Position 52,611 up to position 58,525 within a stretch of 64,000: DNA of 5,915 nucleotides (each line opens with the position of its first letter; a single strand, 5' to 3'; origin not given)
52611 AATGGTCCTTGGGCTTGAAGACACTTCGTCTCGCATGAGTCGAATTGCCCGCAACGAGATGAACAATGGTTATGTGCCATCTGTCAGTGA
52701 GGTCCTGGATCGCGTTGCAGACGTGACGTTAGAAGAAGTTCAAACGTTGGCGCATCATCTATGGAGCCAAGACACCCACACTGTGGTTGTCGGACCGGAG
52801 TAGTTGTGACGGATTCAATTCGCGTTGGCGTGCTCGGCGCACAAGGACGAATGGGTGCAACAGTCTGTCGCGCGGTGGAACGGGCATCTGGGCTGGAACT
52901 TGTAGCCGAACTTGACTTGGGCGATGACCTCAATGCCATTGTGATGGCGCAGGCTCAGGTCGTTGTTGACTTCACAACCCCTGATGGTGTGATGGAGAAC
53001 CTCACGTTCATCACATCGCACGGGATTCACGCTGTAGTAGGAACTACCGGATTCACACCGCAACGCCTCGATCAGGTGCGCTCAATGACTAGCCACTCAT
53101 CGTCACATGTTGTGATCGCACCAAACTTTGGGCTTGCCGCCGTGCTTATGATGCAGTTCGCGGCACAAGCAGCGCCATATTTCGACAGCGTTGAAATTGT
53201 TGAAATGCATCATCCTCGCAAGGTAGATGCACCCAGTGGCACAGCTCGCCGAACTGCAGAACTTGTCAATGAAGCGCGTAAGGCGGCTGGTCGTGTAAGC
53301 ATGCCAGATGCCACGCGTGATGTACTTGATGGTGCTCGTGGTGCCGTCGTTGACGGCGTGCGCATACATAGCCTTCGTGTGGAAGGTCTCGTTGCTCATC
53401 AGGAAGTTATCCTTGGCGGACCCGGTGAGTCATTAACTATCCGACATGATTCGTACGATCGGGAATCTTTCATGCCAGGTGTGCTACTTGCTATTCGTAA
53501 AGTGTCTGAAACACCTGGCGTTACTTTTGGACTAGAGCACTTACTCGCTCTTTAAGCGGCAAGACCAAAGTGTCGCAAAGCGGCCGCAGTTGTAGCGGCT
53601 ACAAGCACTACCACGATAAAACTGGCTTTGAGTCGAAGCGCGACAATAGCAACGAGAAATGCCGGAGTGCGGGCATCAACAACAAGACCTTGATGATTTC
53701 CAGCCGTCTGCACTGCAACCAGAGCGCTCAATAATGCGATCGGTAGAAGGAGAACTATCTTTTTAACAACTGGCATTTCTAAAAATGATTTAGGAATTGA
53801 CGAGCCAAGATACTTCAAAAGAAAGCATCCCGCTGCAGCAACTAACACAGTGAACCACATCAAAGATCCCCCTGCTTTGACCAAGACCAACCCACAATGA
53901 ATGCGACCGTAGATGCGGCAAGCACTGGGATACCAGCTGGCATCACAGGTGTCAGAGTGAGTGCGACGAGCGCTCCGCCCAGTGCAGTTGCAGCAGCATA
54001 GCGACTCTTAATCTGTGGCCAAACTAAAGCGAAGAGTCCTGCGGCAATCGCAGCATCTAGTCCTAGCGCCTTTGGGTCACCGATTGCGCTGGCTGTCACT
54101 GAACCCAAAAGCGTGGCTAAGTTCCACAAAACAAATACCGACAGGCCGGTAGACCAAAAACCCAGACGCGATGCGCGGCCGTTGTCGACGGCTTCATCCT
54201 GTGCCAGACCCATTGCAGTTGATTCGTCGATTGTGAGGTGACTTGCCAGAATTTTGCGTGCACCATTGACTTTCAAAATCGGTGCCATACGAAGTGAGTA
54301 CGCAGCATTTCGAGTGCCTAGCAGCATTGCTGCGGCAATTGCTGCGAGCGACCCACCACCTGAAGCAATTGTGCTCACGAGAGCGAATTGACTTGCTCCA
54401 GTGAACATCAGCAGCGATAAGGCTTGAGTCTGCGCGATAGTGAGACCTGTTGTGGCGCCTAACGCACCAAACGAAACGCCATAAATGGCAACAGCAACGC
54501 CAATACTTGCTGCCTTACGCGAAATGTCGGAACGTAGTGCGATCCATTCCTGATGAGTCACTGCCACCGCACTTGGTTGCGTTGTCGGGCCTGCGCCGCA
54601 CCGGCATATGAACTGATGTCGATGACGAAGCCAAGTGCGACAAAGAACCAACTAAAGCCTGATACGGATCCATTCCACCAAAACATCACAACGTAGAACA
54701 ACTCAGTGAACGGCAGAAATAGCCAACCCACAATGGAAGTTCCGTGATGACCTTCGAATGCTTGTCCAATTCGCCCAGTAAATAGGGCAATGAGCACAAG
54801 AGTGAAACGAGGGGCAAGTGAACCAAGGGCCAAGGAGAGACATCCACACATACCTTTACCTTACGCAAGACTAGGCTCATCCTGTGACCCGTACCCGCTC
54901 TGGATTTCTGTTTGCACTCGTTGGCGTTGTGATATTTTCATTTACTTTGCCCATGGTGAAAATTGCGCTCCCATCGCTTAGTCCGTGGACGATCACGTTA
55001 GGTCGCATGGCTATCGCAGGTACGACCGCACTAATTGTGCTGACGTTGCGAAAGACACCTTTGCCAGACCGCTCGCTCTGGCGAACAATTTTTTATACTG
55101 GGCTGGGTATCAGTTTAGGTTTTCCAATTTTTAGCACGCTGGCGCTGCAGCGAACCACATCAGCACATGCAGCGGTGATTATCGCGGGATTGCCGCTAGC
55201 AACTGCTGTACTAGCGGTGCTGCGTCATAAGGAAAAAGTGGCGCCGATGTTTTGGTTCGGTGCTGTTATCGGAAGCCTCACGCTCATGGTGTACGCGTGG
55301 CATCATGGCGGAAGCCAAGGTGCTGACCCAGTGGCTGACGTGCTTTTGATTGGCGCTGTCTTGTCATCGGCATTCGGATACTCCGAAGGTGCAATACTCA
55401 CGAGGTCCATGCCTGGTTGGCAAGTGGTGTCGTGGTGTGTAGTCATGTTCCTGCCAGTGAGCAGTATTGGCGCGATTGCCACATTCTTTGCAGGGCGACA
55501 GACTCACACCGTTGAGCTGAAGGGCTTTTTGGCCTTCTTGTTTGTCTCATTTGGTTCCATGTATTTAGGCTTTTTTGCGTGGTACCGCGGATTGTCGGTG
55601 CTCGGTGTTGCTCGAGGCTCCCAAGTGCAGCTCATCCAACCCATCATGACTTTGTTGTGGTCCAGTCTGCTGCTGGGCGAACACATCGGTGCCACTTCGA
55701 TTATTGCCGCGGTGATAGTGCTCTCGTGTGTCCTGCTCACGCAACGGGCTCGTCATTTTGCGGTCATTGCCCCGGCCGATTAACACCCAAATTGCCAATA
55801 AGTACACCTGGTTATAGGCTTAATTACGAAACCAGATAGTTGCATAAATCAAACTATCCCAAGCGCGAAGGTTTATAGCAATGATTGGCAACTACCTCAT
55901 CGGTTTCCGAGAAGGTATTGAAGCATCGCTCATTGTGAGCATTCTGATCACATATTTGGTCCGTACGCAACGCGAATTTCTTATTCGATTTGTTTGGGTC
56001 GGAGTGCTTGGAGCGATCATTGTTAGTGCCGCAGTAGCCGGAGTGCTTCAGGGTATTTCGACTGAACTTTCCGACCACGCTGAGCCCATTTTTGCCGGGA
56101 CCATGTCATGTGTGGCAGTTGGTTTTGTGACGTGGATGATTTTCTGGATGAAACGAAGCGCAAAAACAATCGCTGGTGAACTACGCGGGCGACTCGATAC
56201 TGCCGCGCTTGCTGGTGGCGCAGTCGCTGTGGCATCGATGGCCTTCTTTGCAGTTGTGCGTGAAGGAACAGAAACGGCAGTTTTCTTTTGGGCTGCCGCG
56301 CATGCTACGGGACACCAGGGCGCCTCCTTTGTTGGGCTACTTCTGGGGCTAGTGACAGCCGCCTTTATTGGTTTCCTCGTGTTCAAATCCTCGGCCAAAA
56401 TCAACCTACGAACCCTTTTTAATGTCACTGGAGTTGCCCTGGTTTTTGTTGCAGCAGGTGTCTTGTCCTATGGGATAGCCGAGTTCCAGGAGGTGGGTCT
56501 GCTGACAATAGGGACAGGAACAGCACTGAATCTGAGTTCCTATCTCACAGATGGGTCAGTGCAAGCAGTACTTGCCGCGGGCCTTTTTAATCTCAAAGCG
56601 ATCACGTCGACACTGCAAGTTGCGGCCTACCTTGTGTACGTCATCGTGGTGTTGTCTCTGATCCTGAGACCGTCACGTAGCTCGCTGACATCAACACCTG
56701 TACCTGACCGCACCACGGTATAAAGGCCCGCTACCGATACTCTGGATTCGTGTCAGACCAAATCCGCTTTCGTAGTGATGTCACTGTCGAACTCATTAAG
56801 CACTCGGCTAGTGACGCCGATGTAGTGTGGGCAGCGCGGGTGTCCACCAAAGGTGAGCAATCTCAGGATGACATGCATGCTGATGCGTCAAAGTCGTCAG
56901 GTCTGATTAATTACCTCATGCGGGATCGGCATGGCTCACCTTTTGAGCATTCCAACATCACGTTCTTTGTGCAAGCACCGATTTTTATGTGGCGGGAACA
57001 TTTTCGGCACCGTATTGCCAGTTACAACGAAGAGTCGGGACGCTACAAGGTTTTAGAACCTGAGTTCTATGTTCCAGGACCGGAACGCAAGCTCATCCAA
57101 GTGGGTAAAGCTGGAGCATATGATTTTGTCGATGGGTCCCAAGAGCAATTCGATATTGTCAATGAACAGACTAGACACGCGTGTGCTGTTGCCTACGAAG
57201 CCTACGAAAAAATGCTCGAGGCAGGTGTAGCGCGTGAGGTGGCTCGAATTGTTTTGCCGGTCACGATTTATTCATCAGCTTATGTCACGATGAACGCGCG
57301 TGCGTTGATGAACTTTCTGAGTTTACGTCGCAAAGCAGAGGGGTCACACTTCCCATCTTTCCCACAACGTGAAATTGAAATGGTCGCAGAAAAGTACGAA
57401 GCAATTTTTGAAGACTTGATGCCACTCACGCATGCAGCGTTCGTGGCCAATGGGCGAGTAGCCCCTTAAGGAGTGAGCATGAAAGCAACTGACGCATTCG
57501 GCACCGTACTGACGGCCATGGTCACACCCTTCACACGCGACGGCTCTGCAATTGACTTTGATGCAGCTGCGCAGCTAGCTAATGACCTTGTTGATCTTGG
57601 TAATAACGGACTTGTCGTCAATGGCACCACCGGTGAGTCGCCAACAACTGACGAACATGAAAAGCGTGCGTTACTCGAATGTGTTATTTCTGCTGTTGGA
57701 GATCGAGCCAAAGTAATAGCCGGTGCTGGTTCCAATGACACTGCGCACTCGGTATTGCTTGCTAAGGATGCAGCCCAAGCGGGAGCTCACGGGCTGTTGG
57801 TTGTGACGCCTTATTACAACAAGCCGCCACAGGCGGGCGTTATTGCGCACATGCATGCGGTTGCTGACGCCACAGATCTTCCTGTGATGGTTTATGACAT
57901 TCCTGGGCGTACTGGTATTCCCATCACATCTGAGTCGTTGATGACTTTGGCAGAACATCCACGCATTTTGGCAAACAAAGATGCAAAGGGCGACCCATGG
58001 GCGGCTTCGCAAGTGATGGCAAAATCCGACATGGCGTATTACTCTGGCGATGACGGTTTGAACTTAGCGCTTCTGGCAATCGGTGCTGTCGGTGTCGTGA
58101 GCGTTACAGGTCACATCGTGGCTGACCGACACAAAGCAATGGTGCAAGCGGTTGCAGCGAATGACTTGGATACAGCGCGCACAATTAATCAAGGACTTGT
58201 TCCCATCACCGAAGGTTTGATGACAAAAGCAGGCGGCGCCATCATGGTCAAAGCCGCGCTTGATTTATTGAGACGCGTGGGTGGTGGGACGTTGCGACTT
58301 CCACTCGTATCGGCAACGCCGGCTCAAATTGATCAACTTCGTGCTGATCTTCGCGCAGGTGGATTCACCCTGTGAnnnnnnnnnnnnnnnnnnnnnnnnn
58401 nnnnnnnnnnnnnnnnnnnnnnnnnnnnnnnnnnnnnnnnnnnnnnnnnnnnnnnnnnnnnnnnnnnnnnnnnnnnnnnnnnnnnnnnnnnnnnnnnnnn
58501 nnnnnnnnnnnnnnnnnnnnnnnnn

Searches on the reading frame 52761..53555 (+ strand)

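Call 14: search_protein_families(library=pfam, proteins=[window:52761-53555:+], max_evalue=0.001)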
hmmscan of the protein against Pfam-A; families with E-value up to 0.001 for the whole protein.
window:52761-53555:+ (264 aa): 2 families
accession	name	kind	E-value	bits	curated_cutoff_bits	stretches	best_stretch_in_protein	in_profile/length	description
PF05173.19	DapB_C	-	3.3e-34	118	27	1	127-262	2-121/121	Dihydrodipicolinate reductase, C-terminus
PF01113.26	DapB_N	-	3.7e-25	88.9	25.6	1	20-123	1-124/124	Dihydrodipicolinate reductase, N-terminus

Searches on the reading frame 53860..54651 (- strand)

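Call 14: search_protein_families(library=pfam, proteins=[window:53860-54651:-], max_evalue=0.001)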
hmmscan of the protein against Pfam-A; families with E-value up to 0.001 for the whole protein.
window:53860-54651:- (263 aa): 1 family
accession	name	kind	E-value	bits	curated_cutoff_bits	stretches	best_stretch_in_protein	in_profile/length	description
PF03591.19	AzlC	-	1.4e-26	94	32.1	1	50-190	2-137/137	AzlC protein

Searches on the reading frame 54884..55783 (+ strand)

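Call 14: search_protein_families(library=pfam, proteins=[window:54884-55783:+], max_evalue=0.001)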
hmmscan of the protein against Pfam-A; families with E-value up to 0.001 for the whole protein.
window:54884-55783:+ (299 aa): 1 family
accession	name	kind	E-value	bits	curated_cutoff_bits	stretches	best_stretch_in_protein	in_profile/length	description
PF00892.27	EamA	-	6.2e-31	107.9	28.2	2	6-136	2-132/135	EamA-like transporter family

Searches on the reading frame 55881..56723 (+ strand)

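Call 14: search_protein_families(library=pfam, proteins=[window:55881-56723:+], max_evalue=0.001)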
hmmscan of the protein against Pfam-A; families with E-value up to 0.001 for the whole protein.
window:55881-56723:+ (280 aa): 1 family
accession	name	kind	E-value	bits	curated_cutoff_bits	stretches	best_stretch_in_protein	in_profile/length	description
PF03239.20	FTR1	-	1.5e-49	169.3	25.3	1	1-261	1-270/284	Iron permease FTR1 family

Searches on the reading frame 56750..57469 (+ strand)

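Call 14: search_protein_families(library=pfam, proteins=[window:56750-57469:+], max_evalue=0.001)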
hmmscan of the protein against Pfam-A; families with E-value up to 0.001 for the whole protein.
window:56750-57469:+ (239 aa): 1 family
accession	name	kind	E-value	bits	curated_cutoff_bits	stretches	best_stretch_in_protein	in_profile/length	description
PF02511.20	Thy1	-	2.1e-50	171.6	24.8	1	14-225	1-190/191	Thymidylate synthase complementing protein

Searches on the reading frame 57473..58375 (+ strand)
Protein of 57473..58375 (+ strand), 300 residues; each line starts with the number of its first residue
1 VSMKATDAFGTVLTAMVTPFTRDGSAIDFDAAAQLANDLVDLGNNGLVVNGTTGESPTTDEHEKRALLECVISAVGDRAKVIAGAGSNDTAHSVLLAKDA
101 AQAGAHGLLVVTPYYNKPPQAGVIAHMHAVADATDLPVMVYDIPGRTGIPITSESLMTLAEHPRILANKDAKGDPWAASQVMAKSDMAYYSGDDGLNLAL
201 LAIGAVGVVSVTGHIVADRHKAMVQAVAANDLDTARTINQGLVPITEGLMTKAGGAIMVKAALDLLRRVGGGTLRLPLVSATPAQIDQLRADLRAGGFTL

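Call 45: search_protein_families(library=pfam, proteins=[window:57473-58375:+], max_evalue=0.0001)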
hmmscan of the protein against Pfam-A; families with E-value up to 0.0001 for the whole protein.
window:57473-58375:+ (300 aa): 1 family
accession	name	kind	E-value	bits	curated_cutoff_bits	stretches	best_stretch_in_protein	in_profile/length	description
PF00701.28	DHDPS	-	3.6e-75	252.8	22.1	1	9-294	2-287/289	Dihydrodipicolinate synthetase family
